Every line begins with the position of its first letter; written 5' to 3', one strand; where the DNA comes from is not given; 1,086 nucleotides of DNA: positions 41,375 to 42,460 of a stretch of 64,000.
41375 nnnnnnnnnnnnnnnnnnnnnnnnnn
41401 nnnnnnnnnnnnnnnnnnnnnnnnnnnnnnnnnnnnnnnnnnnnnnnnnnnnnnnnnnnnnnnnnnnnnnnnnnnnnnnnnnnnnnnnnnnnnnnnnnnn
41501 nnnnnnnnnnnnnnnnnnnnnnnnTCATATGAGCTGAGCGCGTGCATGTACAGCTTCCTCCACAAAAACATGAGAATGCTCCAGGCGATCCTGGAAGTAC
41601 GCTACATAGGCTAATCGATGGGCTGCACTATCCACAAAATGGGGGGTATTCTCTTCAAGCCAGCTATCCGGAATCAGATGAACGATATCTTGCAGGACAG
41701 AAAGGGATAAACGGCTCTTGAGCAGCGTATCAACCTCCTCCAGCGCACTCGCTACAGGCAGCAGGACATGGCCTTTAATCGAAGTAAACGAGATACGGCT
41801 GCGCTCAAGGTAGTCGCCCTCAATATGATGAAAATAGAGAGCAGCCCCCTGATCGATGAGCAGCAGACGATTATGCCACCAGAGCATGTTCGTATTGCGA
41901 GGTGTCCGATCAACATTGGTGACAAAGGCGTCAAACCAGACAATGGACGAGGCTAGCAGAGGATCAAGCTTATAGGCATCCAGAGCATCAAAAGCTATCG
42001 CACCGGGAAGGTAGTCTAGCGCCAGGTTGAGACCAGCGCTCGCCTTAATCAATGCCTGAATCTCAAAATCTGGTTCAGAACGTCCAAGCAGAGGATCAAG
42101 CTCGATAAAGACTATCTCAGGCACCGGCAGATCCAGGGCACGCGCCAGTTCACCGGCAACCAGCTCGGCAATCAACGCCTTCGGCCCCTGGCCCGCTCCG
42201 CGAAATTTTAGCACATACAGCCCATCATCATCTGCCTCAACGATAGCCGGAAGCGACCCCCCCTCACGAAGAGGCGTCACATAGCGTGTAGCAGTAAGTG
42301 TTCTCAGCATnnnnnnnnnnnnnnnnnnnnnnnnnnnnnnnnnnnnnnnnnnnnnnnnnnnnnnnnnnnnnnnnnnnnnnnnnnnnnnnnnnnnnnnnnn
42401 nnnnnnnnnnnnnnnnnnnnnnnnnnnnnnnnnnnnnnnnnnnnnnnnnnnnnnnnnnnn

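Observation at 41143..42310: HipA-like kinase-domain protein overlapping a small DUF3037-like protein: candidate toxin-antitoxin-like or signalling pair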

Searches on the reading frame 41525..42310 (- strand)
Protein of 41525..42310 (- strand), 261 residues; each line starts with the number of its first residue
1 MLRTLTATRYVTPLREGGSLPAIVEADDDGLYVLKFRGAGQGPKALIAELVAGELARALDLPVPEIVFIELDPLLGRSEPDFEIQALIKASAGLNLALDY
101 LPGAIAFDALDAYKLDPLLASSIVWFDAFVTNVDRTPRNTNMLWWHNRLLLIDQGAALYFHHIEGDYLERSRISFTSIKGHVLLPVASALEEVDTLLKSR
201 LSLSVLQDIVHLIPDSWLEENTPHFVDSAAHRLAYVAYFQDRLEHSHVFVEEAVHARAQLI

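Call 3: search_protein_families(library=pfam, proteins=[window:41525-42310:-], max_evalue=1)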
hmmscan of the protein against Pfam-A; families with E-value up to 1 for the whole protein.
window:41525-42310:- (261 aa): 1 family
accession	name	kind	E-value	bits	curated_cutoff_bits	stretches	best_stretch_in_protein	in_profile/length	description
PF20613.4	HipA_2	-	2.2e-21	76.6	27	1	13-226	7-215/240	HipA-like kinase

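Call 4: search_protein_families(library=ncbifam, proteins=[window:41525-42310:-], max_evalue=1)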
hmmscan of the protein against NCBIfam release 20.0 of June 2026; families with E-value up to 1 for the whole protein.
window:41525-42310:- (261 aa): 0 families

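Call 6: search_protein_families(library=padloc, proteins=[window:41525-42310:-], max_evalue=1)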
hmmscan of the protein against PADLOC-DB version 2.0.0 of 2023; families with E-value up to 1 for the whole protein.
window:41525-42310:- (261 aa): 1 family
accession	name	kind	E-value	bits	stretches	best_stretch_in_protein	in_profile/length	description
PDLC04766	PDC-M66A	-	6.3e-21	72.8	1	1-222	9-244/270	-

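Call 8: search_solved_structures(query=window:41525-42310:-, max_evalue=10, show_alignments=2)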
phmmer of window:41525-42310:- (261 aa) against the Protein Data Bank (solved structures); distinct sequences matched with E-value up to 10: 2.
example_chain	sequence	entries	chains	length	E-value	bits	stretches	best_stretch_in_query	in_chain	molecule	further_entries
3otg_A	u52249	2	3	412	0.48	13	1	28-96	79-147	CalG1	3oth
5w4t_C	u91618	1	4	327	0.58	12.7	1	86-162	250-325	Cadherin 23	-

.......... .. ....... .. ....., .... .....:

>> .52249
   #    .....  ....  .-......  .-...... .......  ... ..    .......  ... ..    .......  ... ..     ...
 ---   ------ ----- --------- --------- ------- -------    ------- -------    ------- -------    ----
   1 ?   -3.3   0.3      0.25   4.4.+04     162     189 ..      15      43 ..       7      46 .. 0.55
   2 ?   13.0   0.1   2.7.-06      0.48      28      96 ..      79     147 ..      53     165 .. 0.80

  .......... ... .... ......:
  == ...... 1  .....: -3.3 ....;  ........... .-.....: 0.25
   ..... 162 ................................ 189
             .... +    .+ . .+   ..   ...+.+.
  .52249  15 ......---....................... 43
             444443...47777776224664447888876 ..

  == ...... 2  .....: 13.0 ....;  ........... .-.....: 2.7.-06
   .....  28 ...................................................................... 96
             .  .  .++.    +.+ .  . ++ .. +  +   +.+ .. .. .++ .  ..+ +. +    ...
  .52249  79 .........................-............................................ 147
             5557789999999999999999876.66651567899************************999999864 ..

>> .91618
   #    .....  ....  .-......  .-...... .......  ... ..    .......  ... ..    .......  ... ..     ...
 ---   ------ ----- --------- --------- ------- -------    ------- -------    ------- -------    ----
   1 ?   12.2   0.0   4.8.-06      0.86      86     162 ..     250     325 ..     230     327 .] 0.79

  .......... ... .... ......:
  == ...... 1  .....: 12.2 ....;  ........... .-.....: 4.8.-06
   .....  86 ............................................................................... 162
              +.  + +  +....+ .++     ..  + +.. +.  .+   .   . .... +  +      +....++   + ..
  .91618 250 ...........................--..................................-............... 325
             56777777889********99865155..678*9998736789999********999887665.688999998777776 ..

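Call 23: find_homologous_proteins(query=window:41525-42310:-)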
Query window:41525-42310:- (261 aa): 8000 proteins with E <= 0.001 among 8000 candidates; the best 120 are listed.
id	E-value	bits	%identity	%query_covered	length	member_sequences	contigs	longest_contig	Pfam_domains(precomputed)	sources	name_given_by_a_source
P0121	3.2e-145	500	88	98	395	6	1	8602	PF20613.5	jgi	-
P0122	6.5e-145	499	89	100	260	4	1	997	PF20613.5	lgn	-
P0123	4.1e-144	497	87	100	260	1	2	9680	PF20613.5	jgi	jgi:hypothetical protein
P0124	9.1e-142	489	84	100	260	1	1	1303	PF20613.5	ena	-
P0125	5.2e-141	486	86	100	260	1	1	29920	PF20613.5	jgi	jgi:hypothetical protein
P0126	1.7e-131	455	79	100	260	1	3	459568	PF20613.5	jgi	jgi:hypothetical protein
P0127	2.8e-130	451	79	100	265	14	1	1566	PF20613.5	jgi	jgi:hypothetical protein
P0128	8.4e-130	450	79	100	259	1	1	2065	PF20613.5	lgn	-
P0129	2.4e-128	445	76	100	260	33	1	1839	PF20613.5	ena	-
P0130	2.9e-128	445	78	100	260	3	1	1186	PF20613.5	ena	-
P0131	3.7e-128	444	77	100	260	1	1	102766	PF20613.5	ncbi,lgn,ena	-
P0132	9.8e-128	443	78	100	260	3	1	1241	PF20613.5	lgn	-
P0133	1.2e-127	443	78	100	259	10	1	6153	PF20613.5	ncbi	-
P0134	1.9e-127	442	77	100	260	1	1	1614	PF20613.5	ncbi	-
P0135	2.2e-127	442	76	100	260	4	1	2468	PF20613.5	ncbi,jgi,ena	-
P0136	2.5e-127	442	79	100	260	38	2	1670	PF20613.5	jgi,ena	-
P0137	2.5e-127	442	76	100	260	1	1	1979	PF20613.5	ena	-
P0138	2.5e-127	442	77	100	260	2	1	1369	PF20613.5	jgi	-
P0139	2.8e-127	441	79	100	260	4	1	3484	PF20613.5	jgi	jgi:hypothetical protein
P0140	3.5e-127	441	77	100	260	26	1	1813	PF20613.5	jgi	jgi:hypothetical protein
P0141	4.5e-127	441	77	100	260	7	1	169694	PF20613.5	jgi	jgi:hypothetical protein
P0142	4.7e-127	441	77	100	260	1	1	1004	PF20613.5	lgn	-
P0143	4.9e-127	441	77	100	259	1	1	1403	PF20613.5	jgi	jgi:hypothetical protein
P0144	8.0e-127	440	77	100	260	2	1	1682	PF20613.5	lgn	-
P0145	1.1e-126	439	77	100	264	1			PF20613.5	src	-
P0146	1.5e-126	439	76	100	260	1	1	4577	PF20613.5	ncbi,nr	ncbi:MAG: aminotransferase class I and II [Chloroflexota bacterium]|nr:aminotransferase class I and 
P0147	1.6e-126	439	75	100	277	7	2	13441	PF20613.5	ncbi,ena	-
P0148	1.6e-126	439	77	100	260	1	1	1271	PF20613.5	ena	-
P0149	1.7e-126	439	77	100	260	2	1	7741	PF20613.5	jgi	jgi:hypothetical protein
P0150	1.8e-126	439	76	100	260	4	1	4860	PF20613.5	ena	-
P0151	2.0e-126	439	76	100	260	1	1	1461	PF20613.5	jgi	jgi:hypothetical protein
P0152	2.1e-126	439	77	100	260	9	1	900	PF20613.5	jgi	jgi:hypothetical protein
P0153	2.2e-126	438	78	100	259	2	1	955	PF20613.5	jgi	jgi:hypothetical protein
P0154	2.5e-126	438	78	100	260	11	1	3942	PF20613.5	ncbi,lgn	-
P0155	3.5e-126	438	76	100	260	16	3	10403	PF20613.5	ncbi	ncbi:MAG: aminotransferase class I and II [Ktedonobacteraceae bacterium]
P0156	3.5e-126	438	78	100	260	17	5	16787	PF20613.5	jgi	jgi:hypothetical protein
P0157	3.8e-126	438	76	100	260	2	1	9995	PF20613.5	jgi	jgi:hypothetical protein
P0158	4.0e-126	438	76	100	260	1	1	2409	PF20613.5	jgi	jgi:hypothetical protein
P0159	4.8e-126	437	75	100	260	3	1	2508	PF20613.5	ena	-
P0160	5.7e-126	437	75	100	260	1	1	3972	PF20613.5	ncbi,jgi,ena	-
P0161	5.9e-126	437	76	100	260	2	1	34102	PF20613.5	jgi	jgi:hypothetical protein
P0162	5.9e-126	437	75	100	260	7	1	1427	PF20613.5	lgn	-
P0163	6.8e-126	437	77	100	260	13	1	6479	PF20613.5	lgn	-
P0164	6.8e-126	437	76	100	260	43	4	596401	PF20613.5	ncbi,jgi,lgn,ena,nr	ncbi:MAG TPA: HipA family kinase [Ktedonobacteraceae bacterium]|jgi:hypothetical protein|nr:HipA fam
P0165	6.9e-126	437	75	100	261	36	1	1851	PF20613.5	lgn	-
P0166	7.3e-126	437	78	100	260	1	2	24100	PF20613.5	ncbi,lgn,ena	-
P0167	9.3e-126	436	76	100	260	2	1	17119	PF20613.5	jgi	jgi:hypothetical protein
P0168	1.0e-125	436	78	100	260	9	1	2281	PF20613.5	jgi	jgi:hypothetical protein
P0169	1.1e-125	436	77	100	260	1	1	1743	PF20613.5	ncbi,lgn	-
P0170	1.1e-125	436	78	100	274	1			PF20613.5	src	-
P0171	1.1e-125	436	77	100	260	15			PF20613.5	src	-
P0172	1.2e-125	436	76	100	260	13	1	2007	PF20613.5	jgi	-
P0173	1.3e-125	436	78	100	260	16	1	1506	PF20613.5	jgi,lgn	jgi:hypothetical protein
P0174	1.4e-125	436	75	100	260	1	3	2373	PF20613.5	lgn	-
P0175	1.4e-125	436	76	100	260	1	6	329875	PF20613.5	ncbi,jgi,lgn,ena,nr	ncbi:MAG TPA: HipA family kinase [Ktedonobacteraceae bacterium]|nr:HipA family kinase [Ktedonobacter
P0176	1.7e-125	436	77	100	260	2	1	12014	PF20613.5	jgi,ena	-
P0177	1.8e-125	435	75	100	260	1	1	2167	PF20613.5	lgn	-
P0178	1.8e-125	435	77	100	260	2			PF20613.5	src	-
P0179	2.0e-125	435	77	100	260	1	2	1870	PF20613.5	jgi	jgi:hypothetical protein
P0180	2.2e-125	435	75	100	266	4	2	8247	PF20613.5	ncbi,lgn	-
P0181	2.3e-125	435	76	100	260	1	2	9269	PF20613.5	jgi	jgi:hypothetical protein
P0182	2.4e-125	435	77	100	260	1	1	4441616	PF20613.5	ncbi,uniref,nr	ncbi:HipA family kinase [Ktedonospora formicarum]|uniref:HipA-like kinase domain-containing protein 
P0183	3.7e-125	434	77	100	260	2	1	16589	PF20613.5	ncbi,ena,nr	ncbi:MAG: aminotransferase class I and II [Chloroflexi bacterium]|nr:MAG: aminotransferase class I a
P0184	3.8e-125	434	77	100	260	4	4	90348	PF20613.5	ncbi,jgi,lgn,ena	jgi:hypothetical protein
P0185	4.1e-125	434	77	100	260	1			PF20613.5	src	-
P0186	4.8e-125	434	75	100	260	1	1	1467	PF20613.5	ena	-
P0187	6.1e-125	434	76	100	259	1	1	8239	PF20613.5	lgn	-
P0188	7.3e-125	434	75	100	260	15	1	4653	PF20613.5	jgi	jgi:hypothetical protein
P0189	8.3e-125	433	75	100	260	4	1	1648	PF20613.5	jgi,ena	-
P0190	9.2e-125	433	77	100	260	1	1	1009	PF20613.5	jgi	-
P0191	1.1e-124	433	75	100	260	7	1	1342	PF20613.5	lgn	-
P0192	1.1e-124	433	76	100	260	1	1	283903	PF20613.5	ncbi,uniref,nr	ncbi:HipA family kinase [Dictyobacter formicarum]|uniref:HipA-like kinase domain-containing protein 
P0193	1.1e-124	433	77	100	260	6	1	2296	PF20613.5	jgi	jgi:hypothetical protein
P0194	1.1e-124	433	75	100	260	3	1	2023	PF20613.5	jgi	-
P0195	1.3e-124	433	75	100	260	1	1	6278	PF20613.5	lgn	-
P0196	1.4e-124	433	76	100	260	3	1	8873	PF20613.5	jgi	jgi:hypothetical protein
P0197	1.6e-124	432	76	100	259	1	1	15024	PF20613.5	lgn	-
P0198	2.1e-124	432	75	100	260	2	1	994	PF20613.5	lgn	-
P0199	2.5e-124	432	74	100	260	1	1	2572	PF20613.5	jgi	jgi:hypothetical protein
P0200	2.5e-124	432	78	99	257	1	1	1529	PF20613.5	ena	-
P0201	2.9e-124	432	77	100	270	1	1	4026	PF20613.5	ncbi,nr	ncbi:MAG: aminotransferase class I and II [Chloroflexota bacterium]|nr:aminotransferase class I and 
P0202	2.9e-124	432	76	100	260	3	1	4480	PF20613.5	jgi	jgi:hypothetical protein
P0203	3.1e-124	431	76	100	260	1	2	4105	PF20613.5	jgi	jgi:hypothetical protein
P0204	3.3e-124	431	76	100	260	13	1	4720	PF20613.5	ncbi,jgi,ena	-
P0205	3.4e-124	431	77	100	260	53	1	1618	PF20613.5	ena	-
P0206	3.6e-124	431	75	100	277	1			PF20613.5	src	-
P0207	3.7e-124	431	75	100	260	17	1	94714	PF20613.5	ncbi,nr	ncbi:MAG TPA: HipA family kinase [Ktedonobacteraceae bacterium]|nr:HipA family kinase [Ktedonobacter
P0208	4.1e-124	431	76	100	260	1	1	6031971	PF20613.5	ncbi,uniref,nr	ncbi:HipA family kinase [Dictyobacter kobayashii]|uniref:HipA-like kinase domain-containing protein 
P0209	4.7e-124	431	74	100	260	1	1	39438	PF20613.5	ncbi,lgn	-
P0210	8.0e-124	430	75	100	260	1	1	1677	PF20613.5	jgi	jgi:hypothetical protein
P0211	9.3e-124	430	77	100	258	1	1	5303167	PF20613.5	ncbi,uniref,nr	ncbi:HipA family kinase [Tengunoibacter tsumagoiensis]|uniref:HipA-like kinase domain-containing pro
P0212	9.4e-124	430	75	100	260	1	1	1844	PF20613.5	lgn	-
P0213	9.4e-124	430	77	100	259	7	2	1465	PF20613.5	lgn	-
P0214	1.0e-123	430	75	100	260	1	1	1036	PF20613.5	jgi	jgi:hypothetical protein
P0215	1.0e-123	430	75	100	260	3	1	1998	PF20613.5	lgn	-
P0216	1.2e-123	430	75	100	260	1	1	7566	PF20613.5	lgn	-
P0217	1.3e-123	429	77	100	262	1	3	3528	PF20613.5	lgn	-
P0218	1.3e-123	429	74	100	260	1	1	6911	PF20613.5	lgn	-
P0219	1.4e-123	429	75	100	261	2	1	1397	PF20613.5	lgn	-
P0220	1.4e-123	429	75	100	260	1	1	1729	PF20613.5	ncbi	-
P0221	1.5e-123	429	77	100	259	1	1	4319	PF20613.5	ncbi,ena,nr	ncbi:MAG: aminotransferase class I and II [Chloroflexi bacterium]|nr:aminotransferase class I and II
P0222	1.8e-123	429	75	100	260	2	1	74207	PF20613.5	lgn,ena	-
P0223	1.8e-123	429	75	100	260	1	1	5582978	PF20613.5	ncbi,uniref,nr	ncbi:hypothetical protein KDA_23680 [Dictyobacter alpinus]|uniref:HipA-like kinase domain-containing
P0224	2.1e-123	429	77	100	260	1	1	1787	PF20613.5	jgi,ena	-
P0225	2.6e-123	428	77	100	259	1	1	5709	PF20613.5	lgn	-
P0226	2.7e-123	428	77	100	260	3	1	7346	PF20613.5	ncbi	-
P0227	2.9e-123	428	75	100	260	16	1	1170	PF20613.5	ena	-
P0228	3.1e-123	428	75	100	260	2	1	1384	PF20613.5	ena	-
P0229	3.1e-123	428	75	100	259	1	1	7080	PF20613.5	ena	-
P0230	3.5e-123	428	77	100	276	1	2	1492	PF20613.5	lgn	-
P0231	3.8e-123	428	76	100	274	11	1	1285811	PF20613.5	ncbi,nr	ncbi:hypothetical protein KSC_081070 [Ktedonobacter sp. SOSP1-52]|nr:hypothetical protein KSC_081070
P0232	3.9e-123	428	75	100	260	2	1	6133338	PF20613.5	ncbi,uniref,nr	ncbi:HipA family kinase [Dictyobacter aurantiacus]|uniref:HipA-like kinase domain-containing protein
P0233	4.4e-123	428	74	100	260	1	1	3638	PF20613.5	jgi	jgi:hypothetical protein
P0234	4.6e-123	428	74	100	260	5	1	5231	PF20613.5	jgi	jgi:hypothetical protein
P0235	5.9e-123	427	77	100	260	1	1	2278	PF20613.5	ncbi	-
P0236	7.8e-123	427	72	100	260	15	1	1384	PF20613.5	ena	-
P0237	7.9e-123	427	73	100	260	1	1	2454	PF20613.5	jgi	jgi:hypothetical protein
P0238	1.2e-122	426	76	100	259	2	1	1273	PF20613.5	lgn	-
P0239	1.2e-122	426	77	100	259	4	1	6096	PF20613.5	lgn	-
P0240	1.3e-122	426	74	100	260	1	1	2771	PF20613.5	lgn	-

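Call 24: search_dna_similar(query=window:41525-42310:-, collection=phages, mode=protein, max_evalue=0.001, max_rows=20)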
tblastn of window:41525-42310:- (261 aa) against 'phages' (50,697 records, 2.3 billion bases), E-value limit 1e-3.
Records with a match: 2; places in all: 2; records where one place covers at least 80% of the query: 0.
Best place of each record, by identity: <60% 2.
By first word of the organism name: Klebsiella 1; Escherichia 1.
By host as written in the record: Klebsiella pneumoniae 1; Escherichia coli C 1.
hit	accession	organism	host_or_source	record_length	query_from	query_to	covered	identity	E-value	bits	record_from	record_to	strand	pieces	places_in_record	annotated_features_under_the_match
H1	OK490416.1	Klebsiella phage Kp4864-1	Klebsiella pneumoniae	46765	14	158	56%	31.1%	3e-8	60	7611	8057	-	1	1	record has no annotation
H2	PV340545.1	Escherichia phage PhiR5_1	Escherichia coli C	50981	14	158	56%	28.6%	3e-6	54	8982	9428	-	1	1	HipA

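Call 26: get_annotated_region(hit=H2, flank=4000)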
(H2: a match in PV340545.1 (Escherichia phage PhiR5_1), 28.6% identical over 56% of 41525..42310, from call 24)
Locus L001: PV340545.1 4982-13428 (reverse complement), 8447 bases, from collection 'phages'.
description: Escherichia phage PhiR5_1, complete genome.
organism: Escherichia phage PhiR5_1 (NCBI taxid 3416467)
taxonomy: Viruses
host: Escherichia coli C; source: -; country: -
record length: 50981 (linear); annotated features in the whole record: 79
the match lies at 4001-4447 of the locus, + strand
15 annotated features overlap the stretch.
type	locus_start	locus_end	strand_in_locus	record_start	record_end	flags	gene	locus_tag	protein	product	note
CDS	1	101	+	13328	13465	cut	-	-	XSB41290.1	hypothetical protein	-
CDS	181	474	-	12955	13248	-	-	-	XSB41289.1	exclusion protein Ren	exclusion protein ren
CDS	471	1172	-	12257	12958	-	-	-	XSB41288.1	DNA replication protein P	-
CDS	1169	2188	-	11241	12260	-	-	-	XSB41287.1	DNA replication protein O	-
CDS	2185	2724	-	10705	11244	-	-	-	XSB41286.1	cII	activator protein cII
CDS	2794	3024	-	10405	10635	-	-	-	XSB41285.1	Cro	transcriptional regulator cro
CDS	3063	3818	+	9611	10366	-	-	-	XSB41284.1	cI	repressor protein cI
CDS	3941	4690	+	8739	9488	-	-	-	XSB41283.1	HipA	HipA toxin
CDS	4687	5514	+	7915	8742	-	-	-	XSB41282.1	HipD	HipD antitoxin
CDS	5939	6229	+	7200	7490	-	-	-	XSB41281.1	Kil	prophage Kil protein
CDS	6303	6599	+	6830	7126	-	-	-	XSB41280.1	Gam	host-nuclease inhibitor protein Gam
CDS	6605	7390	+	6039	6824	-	-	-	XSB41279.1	Bet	recombination protein Bet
CDS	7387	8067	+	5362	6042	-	-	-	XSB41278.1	exonuclease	-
CDS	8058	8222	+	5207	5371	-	-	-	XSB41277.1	hypothetical protein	hypothetical protein orf60a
CDS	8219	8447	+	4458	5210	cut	-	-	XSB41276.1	hypothetical protein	FIG00639473: hypothetical protein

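Call 29: search_protein_families(library=pfam, proteins=[L001:3941-4690:+, L001:4687-5514:+], max_evalue=0.1)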
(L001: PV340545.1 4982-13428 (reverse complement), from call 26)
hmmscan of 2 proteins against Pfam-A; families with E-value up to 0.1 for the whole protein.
L001:3941-4690:+ (249 aa): 1 family
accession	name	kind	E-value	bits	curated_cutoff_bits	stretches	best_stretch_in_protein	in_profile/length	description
PF20613.4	HipA_2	-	9.7e-77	257.9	27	1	14-247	1-239/240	HipA-like kinase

L001:4687-5514:+ (275 aa): 2 families
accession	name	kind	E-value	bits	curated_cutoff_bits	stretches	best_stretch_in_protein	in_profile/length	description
PF11236.13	DUF3037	-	7.6e-24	84.6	22.6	1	7-125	1-118/118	Protein of unknown function (DUF3037)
PF20474.3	PHL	-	0.04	14.4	23.7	1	44-133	33-116/155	PHL domain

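Call 30: find_encoding_contigs(protein=window:41525-42310:-, flank=10000, max_places=3)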
Protein window:41525-42310:- (261 aa): no gene with exactly this product is on record in the collection.

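Call 31: find_encoding_contigs(protein=P0208, flank=10000, max_places=2)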
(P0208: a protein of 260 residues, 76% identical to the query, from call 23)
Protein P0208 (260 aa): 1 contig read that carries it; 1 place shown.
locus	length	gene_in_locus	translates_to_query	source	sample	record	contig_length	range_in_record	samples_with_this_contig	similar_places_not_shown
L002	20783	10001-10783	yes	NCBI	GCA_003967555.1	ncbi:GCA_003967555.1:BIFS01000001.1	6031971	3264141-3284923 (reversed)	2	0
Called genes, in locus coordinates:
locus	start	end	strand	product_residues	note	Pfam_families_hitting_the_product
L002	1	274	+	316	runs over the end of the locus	PF00583:Acetyltransf_1, PF13527:Acetyltransf_9 (faint), PF13673:Acetyltransf_10, PF13508:Acetyltransf_7, PF14542:Acetyltransf_CG (faint), PF08445:FR47 (faint), PF00583:Acetyltransf_1, PF13508:Acetyltransf_7 (weak)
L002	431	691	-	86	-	-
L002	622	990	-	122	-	-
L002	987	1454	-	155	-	PF00756:Esterase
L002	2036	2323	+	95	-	PF01035:DNA_binding_1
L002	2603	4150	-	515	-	PF04185:Phosphoesterase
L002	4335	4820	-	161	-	-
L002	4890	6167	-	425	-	PF09861:Lar_N, PF21113:LarA_C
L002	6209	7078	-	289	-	PF08450:SGL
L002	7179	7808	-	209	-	PF01081:Aldolase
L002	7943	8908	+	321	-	PF00294:PfkB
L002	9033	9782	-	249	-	PF00106:adh_short, PF08659:KR, PF13561:adh_short_C2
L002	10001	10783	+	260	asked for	PF20613:HipA_2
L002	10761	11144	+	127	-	PF11236:DUF3037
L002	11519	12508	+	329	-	PF00248:Aldo_ket_red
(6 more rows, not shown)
